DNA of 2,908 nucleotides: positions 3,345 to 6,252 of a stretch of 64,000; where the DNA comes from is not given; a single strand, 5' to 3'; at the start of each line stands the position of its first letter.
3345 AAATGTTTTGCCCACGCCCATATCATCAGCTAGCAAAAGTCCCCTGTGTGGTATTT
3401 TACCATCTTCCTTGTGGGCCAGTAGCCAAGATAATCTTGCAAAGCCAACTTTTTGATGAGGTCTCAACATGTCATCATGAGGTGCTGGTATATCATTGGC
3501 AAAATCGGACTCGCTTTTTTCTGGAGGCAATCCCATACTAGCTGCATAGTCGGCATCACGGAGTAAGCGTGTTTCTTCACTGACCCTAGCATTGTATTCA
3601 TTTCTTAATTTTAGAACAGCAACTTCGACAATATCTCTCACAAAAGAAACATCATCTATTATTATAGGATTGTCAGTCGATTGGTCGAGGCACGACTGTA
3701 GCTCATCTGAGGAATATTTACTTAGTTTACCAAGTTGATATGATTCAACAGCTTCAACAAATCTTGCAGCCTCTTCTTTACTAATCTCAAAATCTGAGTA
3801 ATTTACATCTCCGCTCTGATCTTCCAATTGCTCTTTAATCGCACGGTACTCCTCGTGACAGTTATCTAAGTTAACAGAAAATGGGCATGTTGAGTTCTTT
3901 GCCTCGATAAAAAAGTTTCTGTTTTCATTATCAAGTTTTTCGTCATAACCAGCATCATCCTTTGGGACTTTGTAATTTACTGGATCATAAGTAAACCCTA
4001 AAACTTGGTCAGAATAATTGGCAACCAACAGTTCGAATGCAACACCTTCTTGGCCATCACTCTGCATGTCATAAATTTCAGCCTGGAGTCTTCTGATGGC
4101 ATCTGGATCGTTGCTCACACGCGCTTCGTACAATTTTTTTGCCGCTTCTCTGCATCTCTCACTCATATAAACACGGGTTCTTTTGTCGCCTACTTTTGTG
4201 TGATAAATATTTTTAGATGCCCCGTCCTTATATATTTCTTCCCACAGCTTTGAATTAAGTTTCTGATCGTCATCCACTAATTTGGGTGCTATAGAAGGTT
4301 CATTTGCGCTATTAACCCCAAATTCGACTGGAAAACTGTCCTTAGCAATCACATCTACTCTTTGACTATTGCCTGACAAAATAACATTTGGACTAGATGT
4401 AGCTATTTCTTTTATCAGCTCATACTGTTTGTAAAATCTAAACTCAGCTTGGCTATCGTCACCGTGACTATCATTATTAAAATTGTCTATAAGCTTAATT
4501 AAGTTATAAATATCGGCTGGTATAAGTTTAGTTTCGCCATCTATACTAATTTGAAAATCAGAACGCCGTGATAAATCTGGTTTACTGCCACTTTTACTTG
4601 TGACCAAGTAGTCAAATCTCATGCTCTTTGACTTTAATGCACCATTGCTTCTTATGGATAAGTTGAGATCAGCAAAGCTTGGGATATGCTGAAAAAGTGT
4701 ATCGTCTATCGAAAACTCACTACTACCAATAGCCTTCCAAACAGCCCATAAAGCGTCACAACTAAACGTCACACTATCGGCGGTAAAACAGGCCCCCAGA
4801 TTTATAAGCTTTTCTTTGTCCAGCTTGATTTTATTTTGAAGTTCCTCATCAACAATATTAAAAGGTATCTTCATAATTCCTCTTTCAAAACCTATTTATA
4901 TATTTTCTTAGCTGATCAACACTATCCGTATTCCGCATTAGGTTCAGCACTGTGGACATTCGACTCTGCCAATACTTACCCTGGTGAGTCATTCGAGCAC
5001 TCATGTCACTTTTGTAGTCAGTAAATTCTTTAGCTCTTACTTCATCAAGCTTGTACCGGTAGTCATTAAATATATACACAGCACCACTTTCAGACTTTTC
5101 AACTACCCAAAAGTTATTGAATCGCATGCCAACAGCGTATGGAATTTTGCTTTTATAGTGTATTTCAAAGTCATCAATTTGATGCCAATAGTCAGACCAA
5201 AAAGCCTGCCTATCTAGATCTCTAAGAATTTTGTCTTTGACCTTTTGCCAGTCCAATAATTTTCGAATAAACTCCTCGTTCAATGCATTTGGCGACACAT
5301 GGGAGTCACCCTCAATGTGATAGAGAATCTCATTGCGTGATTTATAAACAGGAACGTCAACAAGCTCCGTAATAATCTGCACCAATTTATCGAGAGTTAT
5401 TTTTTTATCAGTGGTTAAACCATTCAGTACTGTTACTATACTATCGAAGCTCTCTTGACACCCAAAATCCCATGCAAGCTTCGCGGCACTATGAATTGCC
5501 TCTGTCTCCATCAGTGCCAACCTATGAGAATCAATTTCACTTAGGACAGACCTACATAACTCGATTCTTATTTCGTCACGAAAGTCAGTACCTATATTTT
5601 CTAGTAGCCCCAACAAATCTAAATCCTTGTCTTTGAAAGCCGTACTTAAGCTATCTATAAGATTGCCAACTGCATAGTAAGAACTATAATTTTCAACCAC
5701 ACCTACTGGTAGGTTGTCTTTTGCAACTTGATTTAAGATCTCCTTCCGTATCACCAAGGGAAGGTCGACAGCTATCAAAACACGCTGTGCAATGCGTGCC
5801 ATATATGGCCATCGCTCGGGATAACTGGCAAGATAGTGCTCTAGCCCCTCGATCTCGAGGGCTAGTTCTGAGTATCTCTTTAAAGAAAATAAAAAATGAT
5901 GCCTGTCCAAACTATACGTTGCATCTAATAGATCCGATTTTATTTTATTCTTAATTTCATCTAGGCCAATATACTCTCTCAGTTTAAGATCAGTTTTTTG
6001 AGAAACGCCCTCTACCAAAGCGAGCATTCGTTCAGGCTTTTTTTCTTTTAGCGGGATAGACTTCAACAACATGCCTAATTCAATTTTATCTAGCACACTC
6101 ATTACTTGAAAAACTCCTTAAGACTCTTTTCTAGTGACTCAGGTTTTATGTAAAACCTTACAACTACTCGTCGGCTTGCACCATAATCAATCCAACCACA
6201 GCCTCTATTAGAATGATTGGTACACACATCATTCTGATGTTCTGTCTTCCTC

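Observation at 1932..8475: Compact Zorya type I-like anti-phage operon: MotA-like, MotB/OmpA-like, 405-aa protein and SNF2 ATPase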

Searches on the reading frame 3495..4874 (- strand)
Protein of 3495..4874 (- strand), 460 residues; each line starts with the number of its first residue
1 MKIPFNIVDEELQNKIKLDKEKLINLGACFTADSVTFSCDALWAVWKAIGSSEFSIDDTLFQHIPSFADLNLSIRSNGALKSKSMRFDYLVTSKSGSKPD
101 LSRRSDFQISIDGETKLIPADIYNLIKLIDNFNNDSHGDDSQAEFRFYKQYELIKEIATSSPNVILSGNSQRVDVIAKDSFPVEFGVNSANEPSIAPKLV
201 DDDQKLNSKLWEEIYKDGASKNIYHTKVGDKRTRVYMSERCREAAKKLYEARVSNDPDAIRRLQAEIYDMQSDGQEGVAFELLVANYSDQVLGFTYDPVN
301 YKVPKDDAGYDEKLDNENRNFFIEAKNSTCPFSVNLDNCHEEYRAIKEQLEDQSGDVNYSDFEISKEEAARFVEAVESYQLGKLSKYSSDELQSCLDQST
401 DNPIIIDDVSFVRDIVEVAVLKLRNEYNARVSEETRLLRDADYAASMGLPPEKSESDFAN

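Call 59: search_protein_families(library=padloc, proteins=[window:3495-4874:-], max_evalue=10)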
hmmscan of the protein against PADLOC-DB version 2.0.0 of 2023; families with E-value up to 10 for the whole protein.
window:3495-4874:- (460 aa): 3 families
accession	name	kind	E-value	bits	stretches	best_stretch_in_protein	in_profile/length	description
PDLC00628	ZorD1|ZorD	-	2e-14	50.3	1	55-365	86-381/1171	"SWI2/SNF2 helicase, Mrr-like nuclease"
PDLC00629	ZorD1|ZorD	-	1.3e-07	27.9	1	63-214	91-231/1012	"SWI2/SNF2 helicase, Mrr-like nuclease"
PDLC00634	ZorD1|ZorD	-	1.5e-06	24.2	1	58-201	91-228/1208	"SWI2/SNF2 helicase, Mrr-like nuclease"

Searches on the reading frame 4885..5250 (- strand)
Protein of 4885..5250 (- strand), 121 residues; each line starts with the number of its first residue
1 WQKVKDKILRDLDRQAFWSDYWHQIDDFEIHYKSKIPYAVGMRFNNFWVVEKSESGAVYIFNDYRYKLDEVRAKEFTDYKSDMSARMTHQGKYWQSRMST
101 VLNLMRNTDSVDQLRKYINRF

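Call 59: search_protein_families(library=padloc, proteins=[window:4885-5250:-], max_evalue=10)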
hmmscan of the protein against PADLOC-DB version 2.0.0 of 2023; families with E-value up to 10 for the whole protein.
window:4885-5250:- (121 aa): 1 family
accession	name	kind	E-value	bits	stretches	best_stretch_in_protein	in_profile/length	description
PDLC00626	ZorC1|ZorC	-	0.011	12.9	1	46-107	389-448/458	EH signature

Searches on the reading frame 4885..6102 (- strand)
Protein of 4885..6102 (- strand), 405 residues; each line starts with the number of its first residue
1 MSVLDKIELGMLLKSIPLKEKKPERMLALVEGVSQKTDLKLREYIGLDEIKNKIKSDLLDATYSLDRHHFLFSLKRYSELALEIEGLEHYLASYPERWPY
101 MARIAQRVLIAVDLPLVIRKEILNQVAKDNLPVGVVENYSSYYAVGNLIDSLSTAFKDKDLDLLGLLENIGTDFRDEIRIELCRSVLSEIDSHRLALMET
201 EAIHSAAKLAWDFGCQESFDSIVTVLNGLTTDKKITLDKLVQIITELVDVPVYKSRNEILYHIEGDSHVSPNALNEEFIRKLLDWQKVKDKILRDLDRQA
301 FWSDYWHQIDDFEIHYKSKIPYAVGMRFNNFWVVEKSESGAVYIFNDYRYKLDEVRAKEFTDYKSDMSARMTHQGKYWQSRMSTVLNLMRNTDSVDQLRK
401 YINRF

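Call 3: search_protein_families(library=padloc, proteins=[window:4885-6102:-], max_evalue=0.01)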
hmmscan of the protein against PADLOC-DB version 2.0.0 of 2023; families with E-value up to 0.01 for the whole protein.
window:4885-6102:- (405 aa): 0 families

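Call 4: search_protein_families(library=pfam, proteins=[window:4885-6102:-], max_evalue=0.01)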
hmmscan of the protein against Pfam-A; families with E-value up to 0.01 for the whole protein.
window:4885-6102:- (405 aa): 0 families

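Call 5: search_protein_families(library=padloc, proteins=[window:4885-6102:-], max_evalue=10)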
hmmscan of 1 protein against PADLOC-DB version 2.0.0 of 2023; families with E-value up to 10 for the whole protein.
window:4885-6102:- (405 aa): 1 family
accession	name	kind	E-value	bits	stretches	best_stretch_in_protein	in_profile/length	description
PDLC00626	ZorC1|ZorC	-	0.034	11.3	1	330-391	389-448/458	EH signature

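Call 6: search_protein_families(library=pfam, proteins=[window:4885-6102:-], max_evalue=10)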
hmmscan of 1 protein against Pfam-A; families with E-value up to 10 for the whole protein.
window:4885-6102:- (405 aa): 2 families
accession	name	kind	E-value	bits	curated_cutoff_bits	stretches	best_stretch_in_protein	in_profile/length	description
PF12317.13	IFT46_B_C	-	0.03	14.5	22.2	1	217-261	154-198/211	Intraflagellar transport complex B protein 46 C terminal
PF15611.11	EH_Signature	-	2.4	7.8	27.5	1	326-380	344-418/423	EH_Signature domain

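Call 7: search_protein_families(library=ncbifam, proteins=[window:4885-6102:-], max_evalue=0.1)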
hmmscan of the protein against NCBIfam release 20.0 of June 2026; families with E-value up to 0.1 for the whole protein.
window:4885-6102:- (405 aa): 0 families

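Call 8: find_homologous_proteins(query=window:4885-6102:-, max_evalue=0.001)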
Query window:4885-6102:- (405 aa): 1 proteins with E <= 0.001 among 6379 candidates.
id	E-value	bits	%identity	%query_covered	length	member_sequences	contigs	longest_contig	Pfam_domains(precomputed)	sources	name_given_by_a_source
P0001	6.3e-266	899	100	100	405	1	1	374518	-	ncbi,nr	ncbi:MAG: hypothetical protein H7A33_01305 [Deltaproteobacteria bacterium]|nr:hypothetical protein [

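Call 11: search_solved_structures(query=window:4885-6102:-, max_evalue=10, show_alignments=2)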
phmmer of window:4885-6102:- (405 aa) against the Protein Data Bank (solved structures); distinct sequences matched with E-value up to 10: 2.
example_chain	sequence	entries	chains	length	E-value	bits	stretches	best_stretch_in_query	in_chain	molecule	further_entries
5f9p_A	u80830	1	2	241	0.79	11.9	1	220-273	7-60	Anthrone oxidase-like protein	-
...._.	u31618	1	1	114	1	11.5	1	202-250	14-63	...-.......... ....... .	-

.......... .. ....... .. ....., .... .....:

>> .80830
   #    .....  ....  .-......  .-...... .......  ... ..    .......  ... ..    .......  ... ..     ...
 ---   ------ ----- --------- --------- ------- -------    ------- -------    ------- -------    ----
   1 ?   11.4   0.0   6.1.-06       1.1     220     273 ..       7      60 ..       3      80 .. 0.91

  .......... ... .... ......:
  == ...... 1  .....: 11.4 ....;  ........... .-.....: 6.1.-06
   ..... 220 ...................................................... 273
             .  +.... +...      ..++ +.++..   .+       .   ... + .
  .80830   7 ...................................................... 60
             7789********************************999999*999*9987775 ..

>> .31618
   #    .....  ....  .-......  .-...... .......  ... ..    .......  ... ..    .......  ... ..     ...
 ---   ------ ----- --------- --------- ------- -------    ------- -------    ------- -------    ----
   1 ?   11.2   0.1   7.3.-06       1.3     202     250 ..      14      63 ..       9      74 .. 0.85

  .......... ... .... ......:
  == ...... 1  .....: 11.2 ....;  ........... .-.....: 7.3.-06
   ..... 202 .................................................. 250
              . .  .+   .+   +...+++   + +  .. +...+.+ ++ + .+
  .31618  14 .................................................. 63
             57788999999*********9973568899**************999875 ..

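Call 19: search_protein_representatives(protein=window:4885-6102:-)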
Query: 405 residues. Proteins with E-value up to 0.001 (for the whole library): 1; up to 1e-10: 1; up to 1e-30: 1. The best 1 are listed.
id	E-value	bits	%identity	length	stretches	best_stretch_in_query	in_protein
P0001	2.0e-266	899.4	100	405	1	1-405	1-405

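Call 20: predict_structure(protein=window:4885-6102:-)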
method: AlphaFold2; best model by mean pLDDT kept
length: 405 residues; sequences in the alignment: 1
mean_pLDDT: 43.6   pTM: 0.29
mean pLDDT of the five models: 43.6, 39.7, 37.2, 34.9, 32.2
residues with pLDDT >= 90: 0; 70-90: 0; 50-70: 109; < 50: 296
segments of 3 or more residues with pLDDT < 50: 1-97, 99-118, 129-147, 171-174, 193-197, 216-221, 249-331, 335-341, 346-377, 388-405
pLDDT, mean of each block of 10 residues (from residue 1): 42 44 47 45 37 33 29 29 36 44 43 46 52 38 44 51 54 49 56 49 56 50 55 54 51 36 34 35 38 36 35 34 43 47 46 40 39 47 51 44 45
secondary structure, 60 per line:
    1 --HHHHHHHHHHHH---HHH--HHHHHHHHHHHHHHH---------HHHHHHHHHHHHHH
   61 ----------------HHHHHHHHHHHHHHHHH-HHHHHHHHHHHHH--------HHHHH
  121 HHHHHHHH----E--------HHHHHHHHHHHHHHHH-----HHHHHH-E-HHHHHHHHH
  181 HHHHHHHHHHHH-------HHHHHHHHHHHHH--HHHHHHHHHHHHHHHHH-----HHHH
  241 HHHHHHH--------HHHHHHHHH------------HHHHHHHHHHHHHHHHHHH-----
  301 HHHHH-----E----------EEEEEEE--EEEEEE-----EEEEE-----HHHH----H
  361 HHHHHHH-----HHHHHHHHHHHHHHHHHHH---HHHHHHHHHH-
elements in order: H3-14 H23-37 H47-60 H77-93 H95-107 H116-128 H142-157 H163-168 H172-192 H200-212 H215-231 H237-247 H256-264 H277-295 H301-305 E322-328 E331-336 E342-346 H352-355 H360-367 H373-391 H395-404

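Call 34: find_related_loci(query=window:4885-6102:-, collection=metagenome_contigs, flank=8000)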
Query window:4885-6102:- (405 aa) in metagenome_contigs; peptide patterns used: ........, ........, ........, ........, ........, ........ (x = any residue, [..] = any of these).
600 stretches matched a pattern, but none encodes a relative of the query by tblastn (E <= 1e-3).

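Call 43: predict_structure(alignment_id=A3)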
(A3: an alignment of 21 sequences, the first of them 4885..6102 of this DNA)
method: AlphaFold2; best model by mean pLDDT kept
length: 405 residues; sequences in the alignment: 21
mean_pLDDT: 48.8   pTM: 0.32
mean pLDDT of the five models: 48.8, 47.0, 45.9, 45.3, 45.3
residues with pLDDT >= 90: 0; 70-90: 58; 50-70: 94; < 50: 253
segments of 3 or more residues with pLDDT < 50: 1-147, 153-160, 166-175, 227-292, 317-320, 350-364
pLDDT, mean of each block of 10 residues (from residue 1): 34 33 38 37 33 33 31 31 34 41 43 41 47 34 44 48 50 49 56 52 55 54 52 47 42 38 35 34 40 61 73 53 70 71 66 46 56 76 84 78 74
secondary structure, 60 per line:
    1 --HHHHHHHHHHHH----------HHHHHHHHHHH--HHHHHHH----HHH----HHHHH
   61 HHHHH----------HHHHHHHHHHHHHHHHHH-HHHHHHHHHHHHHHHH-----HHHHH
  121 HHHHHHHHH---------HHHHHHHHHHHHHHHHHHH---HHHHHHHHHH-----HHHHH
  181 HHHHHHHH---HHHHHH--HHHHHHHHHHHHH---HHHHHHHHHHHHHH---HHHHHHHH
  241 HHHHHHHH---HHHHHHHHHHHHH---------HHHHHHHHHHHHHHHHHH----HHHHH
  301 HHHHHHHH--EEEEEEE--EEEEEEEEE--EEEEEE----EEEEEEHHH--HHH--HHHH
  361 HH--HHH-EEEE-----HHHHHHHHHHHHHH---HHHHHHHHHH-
elements in order: H3-14 H25-35 H38-44 H56-65 H76-93 H95-110 H116-129 H139-157 H161-170 H176-188 H192-197 H200-212 H216-229 H233-248 H252-264 H274-291 H296-308 E311-317 E320-328 E331-336 E341-346 H357-362 E369-372 H378-391 H395-404

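Call 46: fold_search(model_id=the predicted structure, library=pdb)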
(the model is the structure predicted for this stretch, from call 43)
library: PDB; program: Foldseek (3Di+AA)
matches with E <= 10: 900; with E <= 0.001: 0
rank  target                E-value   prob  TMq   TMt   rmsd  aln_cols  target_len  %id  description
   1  4zlh_A                3.0e-02  0.72  0.17  0.19  11.0       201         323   16  Structure of the LapB cytoplasmic domain at 2 angstroms (released 2015-11-11)
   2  8ro1_TF               3.0e-02  0.41  0.18  0.14  30.2       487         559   11  Structure of the C. elegans Intron Lariat Spliceosome double-primed for disassembly (ILS'') (released 2024-08-07)
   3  5a1u_E                3.7e-02  0.54  0.18  0.11  21.6       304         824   13  The structure of the COPI coat triad (released 2015-07-08)
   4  8g9k_A                4.3e-02  0.75  0.16  0.27  13.1       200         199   13  Geometrically programmable nanomaterial construction using regularized protein building blocks (released 2024-03-13)
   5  9up5_A                4.3e-02  0.38  0.14  0.15  13.5       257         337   17  Crystal structure of LapB from Klebsiella pneumoniae (released 2026-03-04)
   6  8ro2_TF               5.3e-02  0.30  0.17  0.13  29.8       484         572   12  Integrative Structure of the human intron lariat Spliceosome (ILS'') (released 2024-09-18)
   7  5nlg                  6.8e-02  0.41  0.16  0.21  14.3       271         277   14  RRP5 C-terminal domain (released 2018-08-29)
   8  8e0o_C                6.8e-02  0.25  0.09  0.18  15.1       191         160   15  Heterotrimeric variant of tcTRP9, hetBGL03-15-18 (released 2023-04-12)
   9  8v24_A                7.1e-02  0.41  0.16  0.17  12.7       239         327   15  LapB cytoplasmic domain in complex with LpxC (released 2024-04-24)
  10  7rdr_A                7.5e-02  0.47  0.17  0.15  15.9       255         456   18  Circular tandem repeat protein with novel repeat topology and enhanced subunit contact surfaces (released 2021-09-01)
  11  4d0p                  8.3e-02  0.97  0.26  0.28   6.3       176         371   15  Crystal structure of human CSN4 (released 2014-07-23)
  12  9up5_B                9.2e-02  0.44  0.19  0.21  12.3       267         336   16  Crystal structure of LapB from Klebsiella pneumoniae (released 2026-03-04)
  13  8fbn_A                9.2e-02  0.33  0.15  0.22  17.4       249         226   14  Improving the secretion of designed protein assemblies through negative design of cryptic transmembrane domains (released 2023-03-22)
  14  9qo0_D                9.2e-02  0.30  0.13  0.13  13.7       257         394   13  Pre-activated 9-subunit COP9 signalosome and neddylated SCF (Skp1-Skp2-Cks1) complex structure (released 2026-02-18)
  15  6w2q                  1.1e-01  0.44  0.14  0.25  13.2       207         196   17  Junction 34, DHR53-DHR4 (released 2020-04-15)
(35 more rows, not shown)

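Call 56: find_encoding_contigs(protein=P0001, flank=10000, max_places=2)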
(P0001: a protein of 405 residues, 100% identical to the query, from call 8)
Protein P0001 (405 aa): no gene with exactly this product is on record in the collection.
